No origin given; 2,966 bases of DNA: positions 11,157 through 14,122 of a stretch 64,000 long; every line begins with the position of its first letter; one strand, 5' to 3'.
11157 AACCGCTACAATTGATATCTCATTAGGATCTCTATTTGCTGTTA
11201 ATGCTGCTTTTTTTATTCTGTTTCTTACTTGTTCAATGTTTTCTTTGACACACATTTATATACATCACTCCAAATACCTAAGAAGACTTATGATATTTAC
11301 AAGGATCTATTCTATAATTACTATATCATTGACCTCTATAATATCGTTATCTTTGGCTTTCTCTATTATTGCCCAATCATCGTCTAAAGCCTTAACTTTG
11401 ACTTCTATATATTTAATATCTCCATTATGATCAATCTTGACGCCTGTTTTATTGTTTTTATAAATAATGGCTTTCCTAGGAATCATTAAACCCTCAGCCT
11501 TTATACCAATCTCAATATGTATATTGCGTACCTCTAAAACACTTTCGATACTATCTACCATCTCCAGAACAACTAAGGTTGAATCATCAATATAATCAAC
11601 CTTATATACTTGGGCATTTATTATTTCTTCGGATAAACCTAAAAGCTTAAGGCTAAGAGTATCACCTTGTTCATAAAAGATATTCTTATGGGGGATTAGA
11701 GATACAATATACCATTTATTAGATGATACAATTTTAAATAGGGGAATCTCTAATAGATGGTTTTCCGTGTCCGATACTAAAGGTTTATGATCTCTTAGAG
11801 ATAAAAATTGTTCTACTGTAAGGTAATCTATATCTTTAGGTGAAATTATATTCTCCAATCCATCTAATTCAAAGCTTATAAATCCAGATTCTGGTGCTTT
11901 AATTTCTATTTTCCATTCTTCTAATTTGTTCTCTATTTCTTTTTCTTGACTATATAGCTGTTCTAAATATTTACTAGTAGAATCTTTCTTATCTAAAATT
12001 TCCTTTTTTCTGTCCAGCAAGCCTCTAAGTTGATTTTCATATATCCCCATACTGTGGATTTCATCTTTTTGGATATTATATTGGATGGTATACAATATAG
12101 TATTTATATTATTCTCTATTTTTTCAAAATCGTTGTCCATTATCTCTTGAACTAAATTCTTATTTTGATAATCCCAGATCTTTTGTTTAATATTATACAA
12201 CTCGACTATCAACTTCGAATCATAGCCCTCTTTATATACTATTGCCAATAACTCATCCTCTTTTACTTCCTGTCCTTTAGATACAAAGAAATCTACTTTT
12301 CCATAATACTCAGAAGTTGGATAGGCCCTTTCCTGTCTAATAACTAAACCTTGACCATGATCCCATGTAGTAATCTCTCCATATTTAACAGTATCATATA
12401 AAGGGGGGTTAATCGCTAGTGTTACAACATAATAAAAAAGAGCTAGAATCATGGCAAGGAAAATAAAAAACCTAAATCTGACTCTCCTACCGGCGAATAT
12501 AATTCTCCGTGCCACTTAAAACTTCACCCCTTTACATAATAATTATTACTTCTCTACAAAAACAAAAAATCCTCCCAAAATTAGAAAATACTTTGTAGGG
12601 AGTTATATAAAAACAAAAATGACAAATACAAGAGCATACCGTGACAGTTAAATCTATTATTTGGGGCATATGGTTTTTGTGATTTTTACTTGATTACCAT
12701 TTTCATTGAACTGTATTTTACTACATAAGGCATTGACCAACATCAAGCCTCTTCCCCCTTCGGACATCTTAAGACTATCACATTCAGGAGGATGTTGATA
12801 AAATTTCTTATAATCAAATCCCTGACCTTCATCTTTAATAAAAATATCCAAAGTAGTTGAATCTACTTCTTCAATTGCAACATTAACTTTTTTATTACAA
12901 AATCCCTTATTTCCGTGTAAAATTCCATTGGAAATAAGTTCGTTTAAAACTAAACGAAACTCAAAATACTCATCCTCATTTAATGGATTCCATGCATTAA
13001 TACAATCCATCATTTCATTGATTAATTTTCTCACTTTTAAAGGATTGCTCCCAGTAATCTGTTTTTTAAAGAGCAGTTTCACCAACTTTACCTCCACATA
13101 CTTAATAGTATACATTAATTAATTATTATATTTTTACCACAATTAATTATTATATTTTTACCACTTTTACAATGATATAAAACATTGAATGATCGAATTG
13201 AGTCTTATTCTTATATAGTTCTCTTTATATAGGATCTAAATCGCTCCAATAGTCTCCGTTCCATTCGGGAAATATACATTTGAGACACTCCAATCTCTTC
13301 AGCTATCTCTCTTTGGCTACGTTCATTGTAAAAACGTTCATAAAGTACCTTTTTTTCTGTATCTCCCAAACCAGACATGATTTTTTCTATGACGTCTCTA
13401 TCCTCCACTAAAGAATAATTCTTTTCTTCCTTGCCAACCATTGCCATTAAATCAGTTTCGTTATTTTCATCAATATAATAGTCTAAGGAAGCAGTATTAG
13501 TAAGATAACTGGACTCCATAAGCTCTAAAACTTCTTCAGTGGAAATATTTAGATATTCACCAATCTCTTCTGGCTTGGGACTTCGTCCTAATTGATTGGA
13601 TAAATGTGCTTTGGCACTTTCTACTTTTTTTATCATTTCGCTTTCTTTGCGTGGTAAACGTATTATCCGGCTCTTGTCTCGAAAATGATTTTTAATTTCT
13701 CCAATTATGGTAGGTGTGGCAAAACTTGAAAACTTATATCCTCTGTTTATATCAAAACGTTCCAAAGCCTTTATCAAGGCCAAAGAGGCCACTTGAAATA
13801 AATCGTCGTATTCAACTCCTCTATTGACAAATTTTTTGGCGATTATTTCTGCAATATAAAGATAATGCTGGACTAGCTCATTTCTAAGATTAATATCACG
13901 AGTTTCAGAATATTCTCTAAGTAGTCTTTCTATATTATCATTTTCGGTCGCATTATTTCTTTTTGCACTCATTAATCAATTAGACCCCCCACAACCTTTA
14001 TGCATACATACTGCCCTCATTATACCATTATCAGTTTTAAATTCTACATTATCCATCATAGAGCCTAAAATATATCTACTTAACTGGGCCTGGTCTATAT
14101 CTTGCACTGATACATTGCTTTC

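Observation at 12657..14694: SigB partner-switching locus that may split anti-sigma and kinase roles between two genes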

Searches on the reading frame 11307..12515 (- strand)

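Call 3: search_protein_families(library=pfam, proteins=[window:11307-12515:-], max_evalue=0.01)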
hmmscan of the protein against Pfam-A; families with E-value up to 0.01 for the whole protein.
window:11307-12515:- (402 aa): 1 family
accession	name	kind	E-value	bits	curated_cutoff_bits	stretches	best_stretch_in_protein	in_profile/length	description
PF12700.13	HlyD_2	-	1.3e-51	176.1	25.1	1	10-394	9-393/416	HlyD family secretion protein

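Call 4: search_protein_families(library=ncbifam, proteins=[window:11307-12515:-], max_evalue=0.01)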
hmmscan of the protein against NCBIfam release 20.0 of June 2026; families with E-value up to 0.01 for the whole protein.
window:11307-12515:- (402 aa): 3 families
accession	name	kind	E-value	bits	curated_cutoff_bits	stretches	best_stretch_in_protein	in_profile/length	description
TIGR02828.1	TIGR02828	hypoth_equivalog_domain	3.7e-16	59.6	154.4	1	210-391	1-182/188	putative membrane fusion protein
TIGR01730.1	RND_mfp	subfamily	5.9e-05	22.2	94.9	1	258-386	161-297/322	efflux RND transporter periplasmic adaptor subunit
NF007132.1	PRK09578.1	equivalog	0.0085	14.9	512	0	332-391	296-357/396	MexX/AxyX family multidrug efflux RND transporter periplasmic adaptor subunit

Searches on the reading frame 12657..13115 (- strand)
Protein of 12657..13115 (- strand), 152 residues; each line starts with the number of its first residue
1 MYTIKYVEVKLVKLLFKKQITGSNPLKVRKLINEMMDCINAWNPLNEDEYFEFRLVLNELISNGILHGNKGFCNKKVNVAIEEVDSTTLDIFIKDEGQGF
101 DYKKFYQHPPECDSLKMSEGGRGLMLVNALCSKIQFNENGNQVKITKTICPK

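Call 3: search_protein_families(library=pfam, proteins=[window:12657-13115:-], max_evalue=0.01)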
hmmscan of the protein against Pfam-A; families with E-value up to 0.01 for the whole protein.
window:12657-13115:- (152 aa): 2 families
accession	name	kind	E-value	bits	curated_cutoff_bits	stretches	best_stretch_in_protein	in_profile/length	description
PF13581.12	HATPase_c_2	-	5.7e-16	59.1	27.4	1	28-147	8-127/127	Histidine kinase-like ATPase domain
PF02518.31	HATPase_c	-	5.8e-05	23.9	26.4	1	53-134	6-91/111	Histidine kinase-, DNA gyrase B-, and HSP90-like ATPase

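Call 4: search_protein_families(library=ncbifam, proteins=[window:12657-13115:-], max_evalue=0.01)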
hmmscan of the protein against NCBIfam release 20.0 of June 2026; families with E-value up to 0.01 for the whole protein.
window:12657-13115:- (152 aa): 5 families
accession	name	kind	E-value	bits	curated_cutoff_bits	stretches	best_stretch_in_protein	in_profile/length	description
NF003144.0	PRK04069.1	equivalog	1.1e-09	37.9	145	1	51-149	41-143/161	anti-sigma B factor RsbW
TIGR01924.1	rsbW_low_gc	equivalog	5e-08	32.5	155.05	1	49-149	39-143/159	anti-sigma B factor RsbW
TIGR01925.2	spIIAB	equivalog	7.4e-08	32.4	135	1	48-149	33-136/137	anti-sigma F factor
NF041045.1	RsbA_anti_sig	subfamily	6.8e-06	25.5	210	1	43-143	205-298/303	anti-sigma factor RsbA family regulatory protein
NF008298.1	PRK11086.1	subfamily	0.0049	15.4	520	1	52-134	423-503/529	DcuS/MalK family sensor histidine kinase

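Call 6: search_solved_structures(query=window:12657-13115:-, max_evalue=1, show_alignments=3)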
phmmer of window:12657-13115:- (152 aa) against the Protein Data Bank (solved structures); distinct sequences matched with E-value up to 1: 12.
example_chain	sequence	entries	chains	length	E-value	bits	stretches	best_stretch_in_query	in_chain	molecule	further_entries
6m36_A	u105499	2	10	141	1.4e-06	31.5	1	47-147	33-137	Serine-protein kinase RsbW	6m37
9qih_A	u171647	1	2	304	2.2e-06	30.8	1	89-149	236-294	SenB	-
1tid_A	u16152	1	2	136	0.0033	20.6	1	47-130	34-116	Anti-sigma F factor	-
1til_A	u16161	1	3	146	0.0033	20.6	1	47-132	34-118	Anti-sigma F factor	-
1l0o_A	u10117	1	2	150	0.0035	20.4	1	47-132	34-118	Anti-sigma F factor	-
1th8_A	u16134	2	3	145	0.0037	20.4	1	47-130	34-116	Anti-sigma F factor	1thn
4jas_A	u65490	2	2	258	0.27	14.3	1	53-103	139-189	Histidine kinase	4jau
2c2a_A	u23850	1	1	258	0.29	14.2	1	53-103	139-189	SENSOR HISTIDINE KINASE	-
3dge_A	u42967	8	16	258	0.29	14.2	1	53-103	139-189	Sensor protein | Histidine kinase | Sensor histidine kinase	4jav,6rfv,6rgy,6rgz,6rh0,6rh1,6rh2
6rh7_A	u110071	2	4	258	0.29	14.2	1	53-103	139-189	Sensor histidine kinase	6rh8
5uht_A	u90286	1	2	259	0.29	14.2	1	53-103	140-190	Sensor histidine kinase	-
6azr_A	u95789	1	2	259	0.29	14.2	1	53-103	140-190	Sensor histidine kinase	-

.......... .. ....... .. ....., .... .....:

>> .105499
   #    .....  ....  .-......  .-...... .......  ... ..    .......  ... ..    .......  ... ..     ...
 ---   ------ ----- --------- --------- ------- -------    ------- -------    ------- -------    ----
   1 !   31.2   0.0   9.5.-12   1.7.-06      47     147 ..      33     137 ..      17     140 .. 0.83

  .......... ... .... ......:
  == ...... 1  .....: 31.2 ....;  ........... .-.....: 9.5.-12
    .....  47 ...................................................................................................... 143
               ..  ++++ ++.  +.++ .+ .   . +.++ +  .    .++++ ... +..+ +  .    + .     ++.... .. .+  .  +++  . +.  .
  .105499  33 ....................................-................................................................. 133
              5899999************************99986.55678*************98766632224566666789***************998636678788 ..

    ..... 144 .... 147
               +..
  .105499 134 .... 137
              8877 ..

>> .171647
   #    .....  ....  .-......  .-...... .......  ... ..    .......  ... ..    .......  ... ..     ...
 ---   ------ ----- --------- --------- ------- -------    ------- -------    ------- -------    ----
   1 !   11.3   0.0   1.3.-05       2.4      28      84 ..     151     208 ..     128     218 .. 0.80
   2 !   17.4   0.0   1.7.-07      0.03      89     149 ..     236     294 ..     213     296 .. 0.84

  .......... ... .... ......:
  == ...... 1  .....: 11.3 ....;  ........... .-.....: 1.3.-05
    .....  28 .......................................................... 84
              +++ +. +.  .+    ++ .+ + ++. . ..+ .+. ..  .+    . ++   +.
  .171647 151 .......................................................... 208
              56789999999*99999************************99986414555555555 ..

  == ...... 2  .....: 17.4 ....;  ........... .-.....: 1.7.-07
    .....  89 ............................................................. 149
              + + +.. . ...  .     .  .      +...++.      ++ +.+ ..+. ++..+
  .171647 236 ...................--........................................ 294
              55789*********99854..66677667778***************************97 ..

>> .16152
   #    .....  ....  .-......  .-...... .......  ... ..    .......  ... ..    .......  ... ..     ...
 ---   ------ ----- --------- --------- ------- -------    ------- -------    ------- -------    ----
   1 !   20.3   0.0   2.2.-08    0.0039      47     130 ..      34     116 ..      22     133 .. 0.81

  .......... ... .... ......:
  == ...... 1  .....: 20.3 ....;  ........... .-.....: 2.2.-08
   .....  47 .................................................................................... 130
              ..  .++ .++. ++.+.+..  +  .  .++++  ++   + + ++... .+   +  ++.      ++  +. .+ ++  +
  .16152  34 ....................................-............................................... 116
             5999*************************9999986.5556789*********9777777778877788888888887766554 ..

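Call 14: find_homologous_proteins(query=window:12657-13115:-)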
Query window:12657-13115:- (152 aa): 22 proteins with E <= 0.001 among 34 candidates.
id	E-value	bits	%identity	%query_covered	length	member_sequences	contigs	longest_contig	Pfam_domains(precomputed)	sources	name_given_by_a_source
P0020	1.5e-83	296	92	96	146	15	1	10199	PF13581.13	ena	-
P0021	4.1e-79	282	90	93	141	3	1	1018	PF13581.13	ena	-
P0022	1.2e-78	280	89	93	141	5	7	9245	PF13581.13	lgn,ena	-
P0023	7.2e-76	271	82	100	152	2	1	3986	PF13581.13,PF02518.32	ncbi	-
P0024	1.3e-71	257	83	93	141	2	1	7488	PF13581.13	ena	-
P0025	1.6e-70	254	76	100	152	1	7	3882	PF13581.13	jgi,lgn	jgi:serine/threonine-protein kinase RsbW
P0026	1.0e-69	251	79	93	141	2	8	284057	PF13581.13,PF02518.32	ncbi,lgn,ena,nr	ncbi:MAG: ATP-binding protein [Clostridiales bacterium]|nr:ATP-binding protein [Clostridiales bacter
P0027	5.1e-65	236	78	93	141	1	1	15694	PF13581.13,PF02518.32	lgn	-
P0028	6.3e-65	236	75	93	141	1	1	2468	PF13581.13,PF02518.32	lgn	-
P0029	1.3e-63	231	72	96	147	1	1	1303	PF13581.13,PF02518.32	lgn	-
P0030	6.1e-63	229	68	100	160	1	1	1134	PF13581.13,PF02518.32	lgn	-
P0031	5.7e-62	226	73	96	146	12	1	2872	PF13581.13,PF02518.32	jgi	jgi:serine/threonine-protein kinase RsbW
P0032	1.5e-60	221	71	95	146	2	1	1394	PF13581.13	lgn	-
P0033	1.3e-59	218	72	93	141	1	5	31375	PF13581.13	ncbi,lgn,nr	ncbi:MAG TPA: ATP-binding protein [Clostridia bacterium]|nr:ATP-binding protein [Clostridia bacteriu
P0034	2.6e-58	214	67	96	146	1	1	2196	PF13581.13,PF02518.32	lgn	-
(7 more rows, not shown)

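Call 21: find_related_loci(query=A3, collection=genome_contigs, flank=6000)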
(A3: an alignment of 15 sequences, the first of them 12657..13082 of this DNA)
Query A3 (141 aa) in genome_contigs; peptide patterns used: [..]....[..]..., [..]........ (x = any residue, [..] = any of these).
443 stretches matched a pattern; 407 encode a relative of the query (tblastn E <= 1e-3); the best 80 are kept; 80 distinct loci.
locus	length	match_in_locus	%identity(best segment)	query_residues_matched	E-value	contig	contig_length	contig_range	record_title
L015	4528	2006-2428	91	1-141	5e-84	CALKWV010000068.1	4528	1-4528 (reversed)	MAG TPA_asm: uncultured Firmicutes bacterium isolate SRR6713629_bin.36_CONCOCT_v1.1_MAG genome assembly, contig: ERZ7949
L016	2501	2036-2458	89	1-141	6e-84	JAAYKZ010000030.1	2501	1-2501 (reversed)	MAG: Clostridiales bacterium isolate AS15tlH2ME_109 8658_AS15, whole genome shotgun sequence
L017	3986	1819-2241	82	1-141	1e-74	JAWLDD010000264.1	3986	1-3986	MAG: Candidatus Atribacteria bacterium isolate 15dZY3.bin.88 NODE_22324_length_3986_cov_2.437098, whole genome shotgun s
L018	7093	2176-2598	79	1-141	1e-74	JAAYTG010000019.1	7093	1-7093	MAG: Clostridiales bacterium isolate AS23ysBPME_90 14554_AS23, whole genome shotgun sequence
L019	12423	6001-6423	74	1-141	1e-66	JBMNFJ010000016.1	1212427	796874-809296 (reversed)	MAG: Caldicoprobacterales bacterium isolate SBF912LR0HQ0095 contig_9667, whole genome shotgun sequence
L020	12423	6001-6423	73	1-141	4e-65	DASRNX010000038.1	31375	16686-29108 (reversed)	MAG TPA_asm: Clostridia bacterium isolate SMAG_U10253 k141_697326, whole genome shotgun sequence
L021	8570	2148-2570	72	1-141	4e-64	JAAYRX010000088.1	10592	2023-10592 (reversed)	MAG: Clostridiales bacterium isolate AS23ysBPME_258 70211_AS23, whole genome shotgun sequence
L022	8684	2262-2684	63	1-141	6e-55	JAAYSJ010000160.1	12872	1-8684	MAG: Clostridiales bacterium isolate AS23ysBPME_32 253154_AS23, whole genome shotgun sequence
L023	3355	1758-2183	54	1-141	2e-46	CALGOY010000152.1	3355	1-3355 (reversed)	MAG TPA_asm: uncultured Firmicutes bacterium isolate SRR6713629_bin.86_CONCOCT_v1.1_MAG genome assembly, contig: ERZ7949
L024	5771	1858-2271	50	1-138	3e-44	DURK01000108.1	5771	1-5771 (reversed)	MAG TPA_asm: Clostridiales bacterium isolate AS08sgBPME_86 169057_AS08, whole genome shotgun sequence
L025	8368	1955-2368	49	1-138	3e-43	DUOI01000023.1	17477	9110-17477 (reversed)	MAG TPA_asm: Clostridiales bacterium isolate AS08sgBPME_164 64132_AS08, whole genome shotgun sequence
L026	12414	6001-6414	48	1-138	1e-42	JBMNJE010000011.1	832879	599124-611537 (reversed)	MAG: Caldicoprobacterales bacterium isolate SBF912LR0HQ0068 contig_36448, whole genome shotgun sequence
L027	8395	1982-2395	48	1-138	2e-42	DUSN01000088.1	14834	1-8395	MAG TPA_asm: Clostridiales bacterium isolate AS04akNAM_22 62192_AS04, whole genome shotgun sequence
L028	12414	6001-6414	49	1-138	7e-42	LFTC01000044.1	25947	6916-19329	MAG: Clostridiales bacterium DTU083 scaffold5143, whole genome shotgun sequence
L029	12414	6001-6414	48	1-138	1e-40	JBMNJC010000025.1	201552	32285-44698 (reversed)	MAG: Caldicoprobacterales bacterium isolate SBF912LR0HQ0092 contig_61391, whole genome shotgun sequence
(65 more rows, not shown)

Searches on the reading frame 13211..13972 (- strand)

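Call 3: search_protein_families(library=pfam, proteins=[window:13211-13972:-], max_evalue=0.01)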
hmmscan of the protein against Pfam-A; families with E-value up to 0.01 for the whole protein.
window:13211-13972:- (253 aa): 6 families
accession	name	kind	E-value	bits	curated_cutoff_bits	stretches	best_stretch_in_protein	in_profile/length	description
PF04542.20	Sigma70_r2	-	1.2e-16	60.7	24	1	34-102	2-70/71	Sigma-70 region 2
PF04545.22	Sigma70_r4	-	4.1e-13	49.1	24.1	1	199-246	2-49/50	Sigma-70, region 4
PF04539.22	Sigma70_r3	-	7.1e-13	48.9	25.3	1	112-180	1-67/78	Sigma-70 region 3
PF01381.28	HTH_3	-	6.2e-05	23.4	23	1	218-239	10-31/55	Helix-turn-helix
PF08281.18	Sigma70_r4_2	-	6.8e-05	22.9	25.7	1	194-230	3-39/54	Sigma-70, region 4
PF16509.11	KORA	-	0.007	17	26.7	0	197-244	11-57/84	TrfB plasmid transcriptional repressor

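Call 4: search_protein_families(library=ncbifam, proteins=[window:13211-13972:-], max_evalue=0.01)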
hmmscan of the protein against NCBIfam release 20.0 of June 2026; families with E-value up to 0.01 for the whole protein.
window:13211-13972:- (253 aa): 64 families (the best 25 are shown)
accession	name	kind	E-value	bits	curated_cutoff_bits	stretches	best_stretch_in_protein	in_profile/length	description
TIGR02980.1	SigBFG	subfamily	7e-69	232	234.35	1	28-249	3-226/227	SigB/SigF/SigG family RNA polymerase sigma factor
TIGR02941.1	Sigma_B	equivalog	5e-53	180.1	315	1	5-248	6-252/255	RNA polymerase sigma factor SigB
NF005514.0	PRK07122.1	subfamily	1.4e-52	178.5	372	1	28-247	40-261/264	RNA polymerase sigma factor SigF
NF005644.0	PRK07408.1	subfamily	3e-50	171.3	261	1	9-251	8-255/258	RNA polymerase sigma factor SigF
TIGR02885.1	spore_sigF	equivalog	3.2e-50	171.1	321.45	1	22-248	5-230/231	RNA polymerase sporulation sigma factor SigF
NF004052.0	PRK05572.1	subfamily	4.5e-48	164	311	1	4-250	9-251/252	SigF/SigG family RNA polymerase sporulation sigma factor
NF006071.0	PRK08215.1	equivalog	4e-40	138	372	1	10-249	20-257/258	RNA polymerase sporulation sigma factor SigG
TIGR02850.1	spore_sigG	equivalog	3.4e-37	128.3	457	1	10-249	17-254/254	RNA polymerase sporulation sigma factor SigG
TIGR02997.1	Sig70-cyanoRpoD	subfamily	5.2e-34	117.9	384.5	1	30-246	76-298/298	RNA polymerase sigma factor, RpoD/SigA family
TIGR02393.1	RpoD_Cterm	equivalog_domain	2.6e-33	115.6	354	1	30-249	2-228/238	RNA polymerase sigma factor RpoD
TIGR02479.1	FliA_WhiG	subfamily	1.7e-30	106.5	189.6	1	33-248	1-222/224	FliA/WhiG family RNA polymerase sigma factor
TIGR02937.1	sigma70-ECF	superfamily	2e-30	105.6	42.9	1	30-248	3-164/165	sigma-70 family RNA polymerase sigma factor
NF006666.0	PRK09210.1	equivalog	2.4e-30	106.1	572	1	19-242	123-353/370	RNA polymerase sigma factor RpoD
NF004935.0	PRK06288.1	equivalog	1.5e-29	103.5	343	1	4-247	9-260/270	RNA polymerase sigma factor WhiG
NF041931.2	MzaA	equivalog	6.3e-29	101.3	800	1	8-228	460-680/726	MZA anti-phage system associated sigma-70 family RNA polymerase sigma factor MzaA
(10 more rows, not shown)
